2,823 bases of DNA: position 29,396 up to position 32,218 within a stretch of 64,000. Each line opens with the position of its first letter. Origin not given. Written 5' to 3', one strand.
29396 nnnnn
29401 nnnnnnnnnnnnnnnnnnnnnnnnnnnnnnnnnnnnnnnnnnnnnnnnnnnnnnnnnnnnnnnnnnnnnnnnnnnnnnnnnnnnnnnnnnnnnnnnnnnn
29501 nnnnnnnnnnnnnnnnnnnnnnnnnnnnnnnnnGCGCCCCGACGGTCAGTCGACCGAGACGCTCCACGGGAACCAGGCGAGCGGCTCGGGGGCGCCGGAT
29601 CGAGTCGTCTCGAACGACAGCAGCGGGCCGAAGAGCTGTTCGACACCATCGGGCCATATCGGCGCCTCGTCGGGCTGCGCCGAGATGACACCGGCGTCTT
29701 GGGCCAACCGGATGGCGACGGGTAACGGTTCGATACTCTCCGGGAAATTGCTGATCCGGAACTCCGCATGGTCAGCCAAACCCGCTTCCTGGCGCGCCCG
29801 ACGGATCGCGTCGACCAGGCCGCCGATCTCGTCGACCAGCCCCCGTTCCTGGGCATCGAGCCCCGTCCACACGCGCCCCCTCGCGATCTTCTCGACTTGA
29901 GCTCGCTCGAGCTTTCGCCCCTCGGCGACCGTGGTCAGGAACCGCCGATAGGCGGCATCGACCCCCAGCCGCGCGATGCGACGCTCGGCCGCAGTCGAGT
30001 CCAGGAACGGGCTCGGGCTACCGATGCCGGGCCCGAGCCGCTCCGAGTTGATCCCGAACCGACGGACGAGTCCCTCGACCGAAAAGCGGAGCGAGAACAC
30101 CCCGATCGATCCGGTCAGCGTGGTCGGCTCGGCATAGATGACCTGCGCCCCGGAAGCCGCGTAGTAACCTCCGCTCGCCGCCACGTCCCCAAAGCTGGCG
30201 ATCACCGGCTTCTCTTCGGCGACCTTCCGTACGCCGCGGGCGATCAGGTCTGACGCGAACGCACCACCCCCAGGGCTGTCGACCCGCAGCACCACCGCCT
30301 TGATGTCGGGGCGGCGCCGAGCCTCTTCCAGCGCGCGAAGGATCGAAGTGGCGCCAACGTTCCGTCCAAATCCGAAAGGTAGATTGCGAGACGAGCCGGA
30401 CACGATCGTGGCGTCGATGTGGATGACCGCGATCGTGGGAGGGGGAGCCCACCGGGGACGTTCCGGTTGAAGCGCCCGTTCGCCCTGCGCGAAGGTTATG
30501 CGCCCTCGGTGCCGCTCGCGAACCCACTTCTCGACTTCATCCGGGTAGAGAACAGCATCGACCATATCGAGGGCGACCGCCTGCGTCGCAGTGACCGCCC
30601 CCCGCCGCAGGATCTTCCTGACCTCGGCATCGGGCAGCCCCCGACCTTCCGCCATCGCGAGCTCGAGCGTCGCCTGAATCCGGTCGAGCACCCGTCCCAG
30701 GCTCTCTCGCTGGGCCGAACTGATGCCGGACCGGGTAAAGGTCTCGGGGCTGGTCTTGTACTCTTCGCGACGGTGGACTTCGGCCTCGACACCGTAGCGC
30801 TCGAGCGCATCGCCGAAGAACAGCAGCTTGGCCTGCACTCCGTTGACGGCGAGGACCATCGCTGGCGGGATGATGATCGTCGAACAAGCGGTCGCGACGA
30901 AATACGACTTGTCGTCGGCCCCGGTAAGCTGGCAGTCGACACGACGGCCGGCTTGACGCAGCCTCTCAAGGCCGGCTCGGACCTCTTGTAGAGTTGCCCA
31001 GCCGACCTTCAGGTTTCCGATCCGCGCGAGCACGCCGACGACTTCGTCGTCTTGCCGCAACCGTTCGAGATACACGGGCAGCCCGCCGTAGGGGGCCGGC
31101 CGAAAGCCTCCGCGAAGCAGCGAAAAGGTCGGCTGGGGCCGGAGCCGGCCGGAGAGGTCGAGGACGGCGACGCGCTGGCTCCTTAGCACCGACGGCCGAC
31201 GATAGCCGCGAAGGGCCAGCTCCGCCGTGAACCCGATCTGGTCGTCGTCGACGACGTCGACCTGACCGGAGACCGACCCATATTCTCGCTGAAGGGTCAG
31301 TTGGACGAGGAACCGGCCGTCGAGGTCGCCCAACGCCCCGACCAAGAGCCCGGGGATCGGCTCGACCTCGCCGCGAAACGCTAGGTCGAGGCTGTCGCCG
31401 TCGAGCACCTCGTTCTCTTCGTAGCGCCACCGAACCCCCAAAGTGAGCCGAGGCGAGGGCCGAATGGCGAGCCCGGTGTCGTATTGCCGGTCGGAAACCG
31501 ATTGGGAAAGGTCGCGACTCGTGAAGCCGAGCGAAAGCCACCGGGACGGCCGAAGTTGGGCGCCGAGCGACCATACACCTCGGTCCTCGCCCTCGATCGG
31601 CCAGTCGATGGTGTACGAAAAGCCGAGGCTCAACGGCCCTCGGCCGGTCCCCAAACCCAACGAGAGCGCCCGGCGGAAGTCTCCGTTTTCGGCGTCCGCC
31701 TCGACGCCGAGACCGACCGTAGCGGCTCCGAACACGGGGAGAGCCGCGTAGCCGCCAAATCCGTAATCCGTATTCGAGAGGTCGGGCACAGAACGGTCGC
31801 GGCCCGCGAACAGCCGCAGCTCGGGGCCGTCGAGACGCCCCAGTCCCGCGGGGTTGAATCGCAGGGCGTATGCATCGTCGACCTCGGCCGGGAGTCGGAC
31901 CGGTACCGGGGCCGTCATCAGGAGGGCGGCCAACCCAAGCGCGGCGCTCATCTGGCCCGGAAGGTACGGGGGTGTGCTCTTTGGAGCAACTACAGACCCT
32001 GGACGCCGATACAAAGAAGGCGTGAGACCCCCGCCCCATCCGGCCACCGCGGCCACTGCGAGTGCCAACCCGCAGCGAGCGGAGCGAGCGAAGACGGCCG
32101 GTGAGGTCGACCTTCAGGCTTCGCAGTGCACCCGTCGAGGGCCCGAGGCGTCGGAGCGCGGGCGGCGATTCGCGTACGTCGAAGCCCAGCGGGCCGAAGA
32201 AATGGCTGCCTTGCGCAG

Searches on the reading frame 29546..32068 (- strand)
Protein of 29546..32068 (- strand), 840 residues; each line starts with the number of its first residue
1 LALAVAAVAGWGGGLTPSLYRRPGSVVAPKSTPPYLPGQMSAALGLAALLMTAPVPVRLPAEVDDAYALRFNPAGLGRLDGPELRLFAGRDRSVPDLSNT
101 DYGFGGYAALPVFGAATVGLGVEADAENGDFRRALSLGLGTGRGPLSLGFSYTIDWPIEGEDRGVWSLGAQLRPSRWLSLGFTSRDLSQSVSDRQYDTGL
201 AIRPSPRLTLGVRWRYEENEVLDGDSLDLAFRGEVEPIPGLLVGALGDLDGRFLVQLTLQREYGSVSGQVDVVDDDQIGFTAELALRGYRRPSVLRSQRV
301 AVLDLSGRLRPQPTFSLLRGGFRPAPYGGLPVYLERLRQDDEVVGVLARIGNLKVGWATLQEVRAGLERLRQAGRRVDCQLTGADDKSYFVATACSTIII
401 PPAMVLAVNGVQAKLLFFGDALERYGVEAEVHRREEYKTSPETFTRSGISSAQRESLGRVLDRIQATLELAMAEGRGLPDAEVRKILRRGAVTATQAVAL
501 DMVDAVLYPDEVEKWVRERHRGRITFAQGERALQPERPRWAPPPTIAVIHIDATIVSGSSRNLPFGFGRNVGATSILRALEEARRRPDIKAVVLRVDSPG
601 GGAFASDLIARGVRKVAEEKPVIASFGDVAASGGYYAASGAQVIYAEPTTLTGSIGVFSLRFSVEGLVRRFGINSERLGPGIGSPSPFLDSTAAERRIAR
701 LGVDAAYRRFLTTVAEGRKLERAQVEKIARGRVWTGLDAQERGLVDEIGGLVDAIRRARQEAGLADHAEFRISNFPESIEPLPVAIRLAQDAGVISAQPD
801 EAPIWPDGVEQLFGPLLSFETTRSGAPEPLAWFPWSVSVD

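Call 22: search_protein_families(library=pfam, proteins=[window:29546-32068:-], max_evalue=0.001)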
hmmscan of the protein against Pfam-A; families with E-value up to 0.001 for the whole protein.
window:29546-32068:- (840 aa): 1 family
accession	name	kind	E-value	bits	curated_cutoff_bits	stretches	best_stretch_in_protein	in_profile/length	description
PF01343.23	Peptidase_S49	-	4.2e-56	189.6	24.9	2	616-764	3-153/154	Peptidase family S49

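Call 23: search_protein_families(library=ncbifam, proteins=[window:29546-32068:-], max_evalue=0.00001)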
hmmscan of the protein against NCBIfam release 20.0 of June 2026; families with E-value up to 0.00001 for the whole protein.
window:29546-32068:- (840 aa): 4 families
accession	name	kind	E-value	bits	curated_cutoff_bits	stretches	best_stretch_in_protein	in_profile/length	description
TIGR00705.1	SppA_67K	equivalog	2.3e-82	277.2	311.45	1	336-776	87-537/590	signal peptide peptidase SppA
TIGR00706.1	SppA_dom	equivalog_domain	2.1e-57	194.1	155.45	2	545-761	1-206/208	signal peptide peptidase SppA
NF008195.0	PRK10949.1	equivalog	9.6e-54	182.6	746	1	337-766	107-544/618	signal peptide peptidase SppA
NF008745.0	PRK11778.1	equivalog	6.1e-19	68.3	259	1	591-760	132-302/345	protease SohB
